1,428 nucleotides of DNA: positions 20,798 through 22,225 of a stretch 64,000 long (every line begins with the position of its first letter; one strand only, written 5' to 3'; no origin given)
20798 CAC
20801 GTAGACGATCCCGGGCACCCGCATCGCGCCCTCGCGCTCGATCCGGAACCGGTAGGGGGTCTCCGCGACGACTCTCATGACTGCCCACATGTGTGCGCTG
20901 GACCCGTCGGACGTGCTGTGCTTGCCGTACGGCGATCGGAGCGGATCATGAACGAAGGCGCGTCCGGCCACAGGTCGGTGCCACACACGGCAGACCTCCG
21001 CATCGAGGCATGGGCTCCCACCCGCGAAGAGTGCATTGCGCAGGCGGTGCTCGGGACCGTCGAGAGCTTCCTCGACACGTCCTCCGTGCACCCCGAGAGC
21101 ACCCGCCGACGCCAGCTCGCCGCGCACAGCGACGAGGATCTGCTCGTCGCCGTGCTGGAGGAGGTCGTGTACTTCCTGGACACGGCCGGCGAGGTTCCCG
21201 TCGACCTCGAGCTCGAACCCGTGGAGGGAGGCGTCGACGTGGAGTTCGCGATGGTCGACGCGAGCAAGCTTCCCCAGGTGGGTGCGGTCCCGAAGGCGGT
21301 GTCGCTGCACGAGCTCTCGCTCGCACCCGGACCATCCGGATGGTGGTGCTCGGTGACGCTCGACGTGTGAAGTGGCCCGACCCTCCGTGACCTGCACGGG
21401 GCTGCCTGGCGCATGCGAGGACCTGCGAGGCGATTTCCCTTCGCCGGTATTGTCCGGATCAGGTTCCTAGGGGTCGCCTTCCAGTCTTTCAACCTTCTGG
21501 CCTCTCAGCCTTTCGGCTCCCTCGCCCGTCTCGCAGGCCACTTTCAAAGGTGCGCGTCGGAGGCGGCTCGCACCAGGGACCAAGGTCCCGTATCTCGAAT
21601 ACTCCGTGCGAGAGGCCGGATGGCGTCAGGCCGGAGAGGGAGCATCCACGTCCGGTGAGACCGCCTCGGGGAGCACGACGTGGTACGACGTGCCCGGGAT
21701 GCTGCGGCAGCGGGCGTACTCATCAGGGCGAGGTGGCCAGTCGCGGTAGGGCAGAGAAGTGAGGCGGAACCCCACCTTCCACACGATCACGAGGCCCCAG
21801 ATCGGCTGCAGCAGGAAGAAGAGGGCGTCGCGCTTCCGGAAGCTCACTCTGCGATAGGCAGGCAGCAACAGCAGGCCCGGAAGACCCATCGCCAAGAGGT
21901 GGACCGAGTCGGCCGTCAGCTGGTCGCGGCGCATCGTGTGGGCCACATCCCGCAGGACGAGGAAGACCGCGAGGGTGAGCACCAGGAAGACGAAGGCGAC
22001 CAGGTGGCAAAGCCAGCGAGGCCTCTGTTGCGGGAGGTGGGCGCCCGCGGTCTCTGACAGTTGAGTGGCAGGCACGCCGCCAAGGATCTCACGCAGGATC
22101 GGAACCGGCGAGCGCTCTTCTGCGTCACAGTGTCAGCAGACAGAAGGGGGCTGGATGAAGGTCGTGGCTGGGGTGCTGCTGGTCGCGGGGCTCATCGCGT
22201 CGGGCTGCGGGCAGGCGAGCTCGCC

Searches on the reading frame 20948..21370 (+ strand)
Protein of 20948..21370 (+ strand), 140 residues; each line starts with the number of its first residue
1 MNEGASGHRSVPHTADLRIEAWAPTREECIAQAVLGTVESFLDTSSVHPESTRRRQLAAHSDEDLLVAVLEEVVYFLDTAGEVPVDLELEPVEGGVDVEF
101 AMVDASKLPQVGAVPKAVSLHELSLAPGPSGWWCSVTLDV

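Call 6: search_protein_families(library=pfam, proteins=[window:20948-21370:+], max_evalue=0.01)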
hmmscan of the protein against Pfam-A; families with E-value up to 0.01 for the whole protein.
window:20948-21370:+ (140 aa): 1 family
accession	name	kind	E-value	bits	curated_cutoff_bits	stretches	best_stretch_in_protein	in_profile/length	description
PF01951.21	Archease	-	8.2e-27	94.6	25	1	9-140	2-136/136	Archease protein family (MTH1598/TM1083)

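Call 9: find_related_loci(query=window:20948-21370:+, collection=genome_contigs, flank=6000)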
Query window:20948-21370:+ (140 aa) in genome_contigs; peptide patterns used: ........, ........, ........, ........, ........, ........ (x = any residue, [..] = any of these).
460 stretches matched a pattern; 2 encode a relative of the query (tblastn E <= 1e-3); 2 distinct loci.
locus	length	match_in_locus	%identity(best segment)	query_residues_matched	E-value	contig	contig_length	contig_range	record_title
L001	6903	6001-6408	74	5-140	3e-62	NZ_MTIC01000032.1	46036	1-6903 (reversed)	Sinomonas mesophila strain MPKL 26 contig032, whole genome shotgun sequence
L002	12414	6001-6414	57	3-140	4e-54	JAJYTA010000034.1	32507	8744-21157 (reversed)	MAG: Actinomycetes bacterium isolate DX1.bin79 NODE_1903_length_32507_cov_4.168870, whole genome shotgun sequence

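Call 17: find_homologous_proteins(query=window:20948-21370:+, max_evalue=1e-20)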
Query window:20948-21370:+ (140 aa): 1446 proteins with E <= 1e-20 among 1598 candidates; the best 120 are listed.
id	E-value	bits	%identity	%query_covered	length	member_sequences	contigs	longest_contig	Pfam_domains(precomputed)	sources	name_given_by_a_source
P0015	6.5e-86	303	100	100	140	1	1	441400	PF01951.22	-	-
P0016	4.5e-80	284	96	100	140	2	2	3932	PF01951.22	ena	-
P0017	6.9e-70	251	82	100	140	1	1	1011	PF01951.22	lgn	-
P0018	1.8e-68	247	77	100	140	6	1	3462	PF01951.22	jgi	jgi:SHS2 domain-containing protein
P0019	2.7e-68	246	82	100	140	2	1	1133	PF01951.22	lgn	-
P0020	4.4e-68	246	82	100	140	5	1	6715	PF01951.22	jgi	jgi:SHS2 domain-containing protein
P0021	2.8e-67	243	81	100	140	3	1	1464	PF01951.22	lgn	-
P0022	2.2e-66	240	76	100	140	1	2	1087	PF01951.22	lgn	-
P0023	3.6e-66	239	76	100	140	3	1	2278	PF01951.22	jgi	jgi:SHS2 domain-containing protein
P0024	1.0e-65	238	78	99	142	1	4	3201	PF01951.22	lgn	-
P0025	3.7e-65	236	78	99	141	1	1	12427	PF01951.22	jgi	jgi:SHS2 domain-containing protein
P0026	5.8e-65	235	78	99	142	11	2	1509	PF01951.22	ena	-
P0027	6.9e-65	235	79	100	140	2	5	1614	PF01951.22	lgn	-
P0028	9.1e-65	235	78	100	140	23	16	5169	PF01951.22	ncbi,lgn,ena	ncbi:MAG: archease [Nocardioidaceae bacterium]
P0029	1.2e-64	234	78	96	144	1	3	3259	PF01951.22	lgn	-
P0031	1.9e-64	234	79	100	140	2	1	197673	PF01951.22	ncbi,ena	-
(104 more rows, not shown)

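Call 19: find_encoding_contigs(protein=P0016, flank=5000, max_places=4)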
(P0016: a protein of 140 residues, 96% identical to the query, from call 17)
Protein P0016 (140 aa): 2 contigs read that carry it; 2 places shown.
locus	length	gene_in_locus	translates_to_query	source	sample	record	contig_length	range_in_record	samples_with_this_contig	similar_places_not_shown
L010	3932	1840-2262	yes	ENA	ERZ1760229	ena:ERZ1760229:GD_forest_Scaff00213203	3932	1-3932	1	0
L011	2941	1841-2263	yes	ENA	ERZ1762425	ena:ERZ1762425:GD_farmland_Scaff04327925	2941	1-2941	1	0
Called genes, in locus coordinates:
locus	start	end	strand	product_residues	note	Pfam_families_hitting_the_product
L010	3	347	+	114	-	?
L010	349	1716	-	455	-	PF01139:RtcB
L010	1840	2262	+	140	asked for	PF01951:Archease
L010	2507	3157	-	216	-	-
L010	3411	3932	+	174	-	?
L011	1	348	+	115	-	?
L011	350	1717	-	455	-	PF01139:RtcB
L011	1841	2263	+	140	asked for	PF01951:Archease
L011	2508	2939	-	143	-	?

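Call 20: find_encoding_contigs(protein=P0020, flank=6000, max_places=3)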
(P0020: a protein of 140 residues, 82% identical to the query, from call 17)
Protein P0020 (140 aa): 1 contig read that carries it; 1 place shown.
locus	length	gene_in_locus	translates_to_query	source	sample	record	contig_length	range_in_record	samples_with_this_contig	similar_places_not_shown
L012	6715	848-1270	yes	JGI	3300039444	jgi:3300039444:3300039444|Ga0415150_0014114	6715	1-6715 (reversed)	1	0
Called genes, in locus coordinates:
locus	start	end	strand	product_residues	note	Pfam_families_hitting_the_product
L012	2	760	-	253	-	?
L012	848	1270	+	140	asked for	PF01951:Archease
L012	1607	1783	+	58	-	-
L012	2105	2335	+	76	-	-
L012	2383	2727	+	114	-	-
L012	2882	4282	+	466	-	PF01595:CNNM, PF00571:CBS (weak), PF03471:CorC_HlyC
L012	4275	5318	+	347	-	PF01595:CNNM, PF00571:CBS (weak)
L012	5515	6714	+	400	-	?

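Call 21: find_encoding_contigs(protein=P0031, flank=6000, max_places=3)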
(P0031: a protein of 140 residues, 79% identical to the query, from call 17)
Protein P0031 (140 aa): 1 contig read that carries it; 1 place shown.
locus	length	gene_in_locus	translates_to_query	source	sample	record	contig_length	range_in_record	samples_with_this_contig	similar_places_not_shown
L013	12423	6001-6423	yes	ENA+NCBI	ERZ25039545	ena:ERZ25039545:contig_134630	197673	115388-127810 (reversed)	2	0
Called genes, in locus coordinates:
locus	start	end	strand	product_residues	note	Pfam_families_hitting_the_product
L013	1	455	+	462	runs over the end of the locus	PF00390:malic, PF03949:Malic_M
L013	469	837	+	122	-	PF06262:Zincin_1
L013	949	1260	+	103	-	-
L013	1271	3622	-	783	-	PF00884:Sulfatase, PF01663:Phosphodiest (faint), PF16347:SGSH_C (weak)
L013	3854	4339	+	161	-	PF04525:LOR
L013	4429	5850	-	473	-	PF01139:RtcB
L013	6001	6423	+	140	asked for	PF01951:Archease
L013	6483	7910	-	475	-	PF13676:TIR_2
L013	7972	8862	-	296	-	PF14015:DUF4231, PF18181:SLATT_1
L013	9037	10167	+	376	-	-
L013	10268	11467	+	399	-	PF02163:Peptidase_M50, PF00571:CBS (faint)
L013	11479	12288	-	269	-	PF02482:Ribosomal_S30AE (weak), PF16321:Ribosom_S30AE_C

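Call 47: find_encoding_contigs(protein=P0028, flank=3000, max_places=10)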
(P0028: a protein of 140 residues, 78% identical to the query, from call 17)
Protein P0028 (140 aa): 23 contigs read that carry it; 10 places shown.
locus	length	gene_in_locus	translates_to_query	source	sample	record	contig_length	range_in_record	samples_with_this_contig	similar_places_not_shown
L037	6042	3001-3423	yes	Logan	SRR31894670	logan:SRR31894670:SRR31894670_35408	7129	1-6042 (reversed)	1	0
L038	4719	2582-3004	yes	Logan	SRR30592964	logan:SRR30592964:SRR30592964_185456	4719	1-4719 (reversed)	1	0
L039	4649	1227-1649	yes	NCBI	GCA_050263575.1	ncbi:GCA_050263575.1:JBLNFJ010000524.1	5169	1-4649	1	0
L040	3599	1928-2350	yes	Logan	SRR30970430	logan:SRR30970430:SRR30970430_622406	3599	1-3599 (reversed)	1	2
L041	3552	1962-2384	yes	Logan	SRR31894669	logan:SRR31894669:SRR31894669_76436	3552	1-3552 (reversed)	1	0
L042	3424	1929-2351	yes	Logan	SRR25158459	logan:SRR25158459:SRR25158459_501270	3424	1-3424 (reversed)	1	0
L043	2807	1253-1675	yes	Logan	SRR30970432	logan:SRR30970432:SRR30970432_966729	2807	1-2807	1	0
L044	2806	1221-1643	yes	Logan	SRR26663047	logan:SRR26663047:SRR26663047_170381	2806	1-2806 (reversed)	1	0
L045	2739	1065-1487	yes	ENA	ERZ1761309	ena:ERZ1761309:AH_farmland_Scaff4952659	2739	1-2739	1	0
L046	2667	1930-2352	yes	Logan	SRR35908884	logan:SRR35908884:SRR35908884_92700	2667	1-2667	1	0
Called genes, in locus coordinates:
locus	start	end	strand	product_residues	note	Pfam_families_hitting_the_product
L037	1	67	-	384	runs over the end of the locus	?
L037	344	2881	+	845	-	PF00246:Peptidase_M14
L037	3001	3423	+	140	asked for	PF01951:Archease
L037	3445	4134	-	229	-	-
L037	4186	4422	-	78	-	-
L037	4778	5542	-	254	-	PF18029:Glyoxalase_6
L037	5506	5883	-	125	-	PF01243:PNPOx_N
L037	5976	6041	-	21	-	?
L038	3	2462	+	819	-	?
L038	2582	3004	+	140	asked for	PF01951:Archease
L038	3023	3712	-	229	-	-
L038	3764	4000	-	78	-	-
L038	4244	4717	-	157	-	?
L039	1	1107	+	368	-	?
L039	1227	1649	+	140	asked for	PF01951:Archease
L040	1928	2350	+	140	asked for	PF01951:Archease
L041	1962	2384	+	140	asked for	PF01951:Archease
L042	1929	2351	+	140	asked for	PF01951:Archease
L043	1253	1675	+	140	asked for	PF01951:Archease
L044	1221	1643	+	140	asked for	PF01951:Archease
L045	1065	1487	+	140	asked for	PF01951:Archease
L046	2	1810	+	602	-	?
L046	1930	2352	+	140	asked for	PF01951:Archease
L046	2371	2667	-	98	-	?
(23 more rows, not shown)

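Call 48: find_encoding_contigs(protein=P0025, flank=5000, max_places=3)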
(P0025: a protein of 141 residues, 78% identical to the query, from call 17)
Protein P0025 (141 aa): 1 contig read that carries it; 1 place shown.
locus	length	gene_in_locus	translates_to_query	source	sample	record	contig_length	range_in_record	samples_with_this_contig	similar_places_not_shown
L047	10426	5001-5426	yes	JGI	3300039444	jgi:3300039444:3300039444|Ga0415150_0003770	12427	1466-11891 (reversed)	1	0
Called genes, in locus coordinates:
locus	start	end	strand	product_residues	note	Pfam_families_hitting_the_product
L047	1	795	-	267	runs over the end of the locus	PF01058:Oxidored_q6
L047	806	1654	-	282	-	PF00175:NAD_binding_1, PF10418:DHODB_Fe-S_bind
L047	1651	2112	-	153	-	PF00027:cNMP_binding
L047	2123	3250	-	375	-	PF13183:Fer4_8 (faint), PF13534:Fer4_17 (faint), PF13746:Fer4_18 (faint), PF12797:Fer4_2 (faint), PF13237:Fer4_10 (faint), PF25160:LdpA_Fe-S-bd (faint), PF17179:Fer4_22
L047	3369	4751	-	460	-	PF01139:RtcB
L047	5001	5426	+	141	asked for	PF01951:Archease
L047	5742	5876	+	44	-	-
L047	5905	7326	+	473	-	PF01425:Amidase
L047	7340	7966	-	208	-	PF00072:Response_reg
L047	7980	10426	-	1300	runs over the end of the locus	PF00672:HAMP, PF00672:HAMP, PF00672:HAMP, PF18947:HAMP_2, PF01590:GAF, PF13185:GAF_2, PF00512:HisKA, PF02518:HATPase_c, +4 more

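Call 49: find_encoding_contigs(protein=P0018, flank=3000, max_places=4)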
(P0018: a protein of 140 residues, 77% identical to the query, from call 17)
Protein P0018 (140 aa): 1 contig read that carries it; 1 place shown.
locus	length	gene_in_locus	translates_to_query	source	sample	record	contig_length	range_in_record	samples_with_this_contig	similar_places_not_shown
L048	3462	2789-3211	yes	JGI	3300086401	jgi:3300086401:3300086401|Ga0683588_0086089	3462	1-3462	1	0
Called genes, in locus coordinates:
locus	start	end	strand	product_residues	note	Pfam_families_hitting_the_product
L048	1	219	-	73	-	?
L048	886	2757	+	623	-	PF00326:Peptidase_S9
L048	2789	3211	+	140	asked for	PF01951:Archease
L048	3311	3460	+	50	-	?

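Call 79: find_encoding_contigs(protein=window:20948-21370:+, flank=1000, max_places=2)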
Protein window:20948-21370:+ (140 aa): no gene with exactly this product is on record in the collection.

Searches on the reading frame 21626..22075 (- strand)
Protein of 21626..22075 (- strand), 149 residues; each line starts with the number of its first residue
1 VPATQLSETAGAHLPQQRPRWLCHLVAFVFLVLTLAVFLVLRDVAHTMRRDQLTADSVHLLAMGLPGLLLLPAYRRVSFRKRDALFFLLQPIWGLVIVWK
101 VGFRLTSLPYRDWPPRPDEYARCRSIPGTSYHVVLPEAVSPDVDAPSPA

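Call 6: search_protein_families(library=pfam, proteins=[window:21626-22075:-], max_evalue=0.01)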
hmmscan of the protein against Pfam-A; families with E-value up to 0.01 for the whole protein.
window:21626-22075:- (149 aa): 1 family
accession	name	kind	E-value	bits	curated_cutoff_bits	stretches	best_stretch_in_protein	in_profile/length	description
PF06532.16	NrsF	-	0.0051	17.1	26.8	1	17-113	12-109/204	Negative regulator of sigma F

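Call 10: find_homologous_proteins(query=window:21626-22075:-)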
Query window:21626-22075:- (149 aa): 14 proteins with E <= 0.001 among 164 candidates.
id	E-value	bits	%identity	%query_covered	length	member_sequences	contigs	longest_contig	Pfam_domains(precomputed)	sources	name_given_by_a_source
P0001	8.3e-95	333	100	100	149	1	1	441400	-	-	-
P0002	7.9e-51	190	63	93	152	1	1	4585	-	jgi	jgi:hypothetical protein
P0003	4.6e-46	174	59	97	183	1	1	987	-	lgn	-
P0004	2.1e-44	169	60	85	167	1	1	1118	-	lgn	-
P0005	3.5e-44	168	57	93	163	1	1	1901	-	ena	-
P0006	4.2e-44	168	61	97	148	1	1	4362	-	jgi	jgi:hypothetical protein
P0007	6.1e-44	167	59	92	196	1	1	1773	-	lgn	-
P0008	1.5e-42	163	57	91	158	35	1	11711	-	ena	-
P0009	4.9e-42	161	58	91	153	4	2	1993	-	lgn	-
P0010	5.2e-42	161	59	87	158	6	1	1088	-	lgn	-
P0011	1.2e-41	160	57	88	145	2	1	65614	-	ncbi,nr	ncbi:MAG TPA: hypothetical protein VLB29_06370 [Nocardioidaceae bacterium]|nr:hypothetical protein [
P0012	4.7e-40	155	64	73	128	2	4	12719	-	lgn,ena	-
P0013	3.1e-37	146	60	77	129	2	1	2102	-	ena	-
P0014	8.4e-33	131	60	68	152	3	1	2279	-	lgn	-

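Call 12: find_encoding_contigs(protein=P0011, flank=6000, max_places=4)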
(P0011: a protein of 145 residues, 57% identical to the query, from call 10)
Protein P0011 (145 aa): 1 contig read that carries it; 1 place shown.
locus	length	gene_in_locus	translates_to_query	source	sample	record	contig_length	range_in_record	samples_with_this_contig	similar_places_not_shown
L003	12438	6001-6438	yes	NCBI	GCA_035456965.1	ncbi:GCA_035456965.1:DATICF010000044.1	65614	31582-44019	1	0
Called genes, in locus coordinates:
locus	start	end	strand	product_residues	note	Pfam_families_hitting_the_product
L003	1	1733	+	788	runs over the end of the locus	PF01381:HTH_3, PF12844:HTH_19, PF13560:HTH_31, PF13191:AAA_16, PF13401:AAA_22, PF25872:HTH_77 (weak), PF07719:TPR_2 (faint), PF13424:TPR_12 (weak)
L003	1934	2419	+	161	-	PF08281:Sigma70_r4_2, PF04545:Sigma70_r4 (weak)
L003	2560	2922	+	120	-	-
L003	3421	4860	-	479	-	PF00773:RNB, PF18614:RNase_II_C_S1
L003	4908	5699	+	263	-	PF03883:H2O2_YaaD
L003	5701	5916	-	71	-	-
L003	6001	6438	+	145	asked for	-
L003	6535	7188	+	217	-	PF04203:Sortase (weak)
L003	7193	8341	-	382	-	PF00075:RNase_H (weak), PF13456:RVT_3, PF00300:His_Phos_1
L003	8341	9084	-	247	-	PF24481:CT398_CC, PF02591:Zn_ribbon_9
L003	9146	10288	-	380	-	PF01784:DUF34_NIF3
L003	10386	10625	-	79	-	-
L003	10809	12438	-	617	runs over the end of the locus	PF00520:Ion_trans (weak), PF07885:Ion_trans_2 (weak), PF02254:TrkA_N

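Call 13: find_encoding_contigs(protein=P0008, flank=6000, max_places=4)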
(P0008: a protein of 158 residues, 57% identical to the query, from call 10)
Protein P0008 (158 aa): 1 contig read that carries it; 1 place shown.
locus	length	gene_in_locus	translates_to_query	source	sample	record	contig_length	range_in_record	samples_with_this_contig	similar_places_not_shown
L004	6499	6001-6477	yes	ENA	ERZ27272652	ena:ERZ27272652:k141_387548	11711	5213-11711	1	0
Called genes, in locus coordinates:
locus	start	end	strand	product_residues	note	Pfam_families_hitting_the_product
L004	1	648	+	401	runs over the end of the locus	PF00389:2-Hacid_dh, PF02826:2-Hacid_dh_C, PF01842:ACT (weak), PF22629:ACT_AHAS_ss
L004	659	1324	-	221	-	PF12840:HTH_20, PF25212:HVO_A0114 (weak), PF25213:HVO_A0261_N (faint), PF01022:HTH_5, PF09339:HTH_IclR (weak), PF01978:TrmB (weak), PF00581:Rhodanese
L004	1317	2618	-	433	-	PF07690:MFS_1, PF00083:Sugar_tr, PF07690:MFS_1, PF12832:MFS_1_like (weak)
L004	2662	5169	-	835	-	PF08448:PAS_4, PF00989:PAS (weak), PF13188:PAS_8, PF08448:PAS_4, PF13188:PAS_8 (weak), PF13426:PAS_9, PF13185:GAF_2, PF07228:SpoIIE, +2 more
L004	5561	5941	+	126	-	-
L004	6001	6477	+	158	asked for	-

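Call 14: find_encoding_contigs(protein=P0012, flank=6000, max_places=4)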
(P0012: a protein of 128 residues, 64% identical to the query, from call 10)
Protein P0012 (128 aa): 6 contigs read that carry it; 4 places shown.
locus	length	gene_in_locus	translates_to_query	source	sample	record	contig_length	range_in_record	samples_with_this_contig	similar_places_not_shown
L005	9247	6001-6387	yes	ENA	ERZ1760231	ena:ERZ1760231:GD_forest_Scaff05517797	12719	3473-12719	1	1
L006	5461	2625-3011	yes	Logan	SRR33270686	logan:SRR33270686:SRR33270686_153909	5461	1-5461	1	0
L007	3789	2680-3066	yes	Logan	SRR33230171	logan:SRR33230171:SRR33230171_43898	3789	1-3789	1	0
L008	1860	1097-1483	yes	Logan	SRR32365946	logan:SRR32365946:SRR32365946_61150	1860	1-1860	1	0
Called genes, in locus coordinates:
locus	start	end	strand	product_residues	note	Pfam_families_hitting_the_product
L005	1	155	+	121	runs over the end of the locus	-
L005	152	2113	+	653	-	PF13400:Tad (weak)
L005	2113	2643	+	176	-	PF07811:TadE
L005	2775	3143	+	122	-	PF02021:UPF0102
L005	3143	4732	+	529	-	PF05362:Lon_C, PF13541:ChlI, PF01078:Mg_chelatase, PF00493:MCM (weak), PF13335:Mg_chelatase_C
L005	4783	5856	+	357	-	PF02481:DNA_processg_A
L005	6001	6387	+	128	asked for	-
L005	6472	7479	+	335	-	PF02899:Phage_int_SAM_1, PF00589:Phage_integrase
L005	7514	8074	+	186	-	PF13302:Acetyltransf_3, PF00583:Acetyltransf_1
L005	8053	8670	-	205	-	PF01551:Peptidase_M23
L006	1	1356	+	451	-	?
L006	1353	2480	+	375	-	PF02481:DNA_processg_A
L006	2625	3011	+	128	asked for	-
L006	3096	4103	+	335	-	PF02899:Phage_int_SAM_1, PF00589:Phage_integrase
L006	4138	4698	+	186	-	PF13302:Acetyltransf_3, PF00583:Acetyltransf_1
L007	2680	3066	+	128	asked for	-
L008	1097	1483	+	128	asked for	-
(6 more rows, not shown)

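Call 15: find_encoding_contigs(protein=P0002, flank=5000, max_places=3)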
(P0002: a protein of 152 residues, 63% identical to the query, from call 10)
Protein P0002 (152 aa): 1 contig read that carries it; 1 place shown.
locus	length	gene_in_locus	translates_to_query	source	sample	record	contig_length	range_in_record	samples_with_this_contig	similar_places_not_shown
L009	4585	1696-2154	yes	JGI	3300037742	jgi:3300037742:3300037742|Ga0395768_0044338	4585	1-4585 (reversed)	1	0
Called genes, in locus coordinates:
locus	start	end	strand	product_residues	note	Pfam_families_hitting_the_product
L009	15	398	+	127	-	PF13335:Mg_chelatase_C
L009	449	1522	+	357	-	PF02481:DNA_processg_A, PF18306:LDcluster4 (faint)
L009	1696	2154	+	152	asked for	-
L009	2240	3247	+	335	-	PF02899:Phage_int_SAM_1, PF00589:Phage_integrase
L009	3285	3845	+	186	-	PF00583:Acetyltransf_1, PF13302:Acetyltransf_3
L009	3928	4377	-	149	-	PF01551:Peptidase_M23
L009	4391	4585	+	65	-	?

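Call 16: find_encoding_contigs(protein=P0006, flank=5000, max_places=3)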
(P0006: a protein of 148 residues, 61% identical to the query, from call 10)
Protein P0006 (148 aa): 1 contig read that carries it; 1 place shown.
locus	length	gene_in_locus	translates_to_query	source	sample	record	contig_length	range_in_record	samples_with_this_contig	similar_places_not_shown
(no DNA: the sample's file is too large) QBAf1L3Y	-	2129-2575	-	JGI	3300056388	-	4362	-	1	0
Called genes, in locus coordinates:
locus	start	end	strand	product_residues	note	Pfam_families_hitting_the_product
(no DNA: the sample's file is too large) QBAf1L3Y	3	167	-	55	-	?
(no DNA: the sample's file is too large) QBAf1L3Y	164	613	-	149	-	PF22381:Staph_reg_Sar_Rot, PF01047:MarR, PF12802:MarR_2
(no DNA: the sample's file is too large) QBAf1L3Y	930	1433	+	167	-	-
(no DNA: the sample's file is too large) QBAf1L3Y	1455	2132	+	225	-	PF13489:Methyltransf_23, PF13847:Methyltransf_31, PF08241:Methyltransf_11, PF08242:Methyltransf_12, PF13649:Methyltransf_25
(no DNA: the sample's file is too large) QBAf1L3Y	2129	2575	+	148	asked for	-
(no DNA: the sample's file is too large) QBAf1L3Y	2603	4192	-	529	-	-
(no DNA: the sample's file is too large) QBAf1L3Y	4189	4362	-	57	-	?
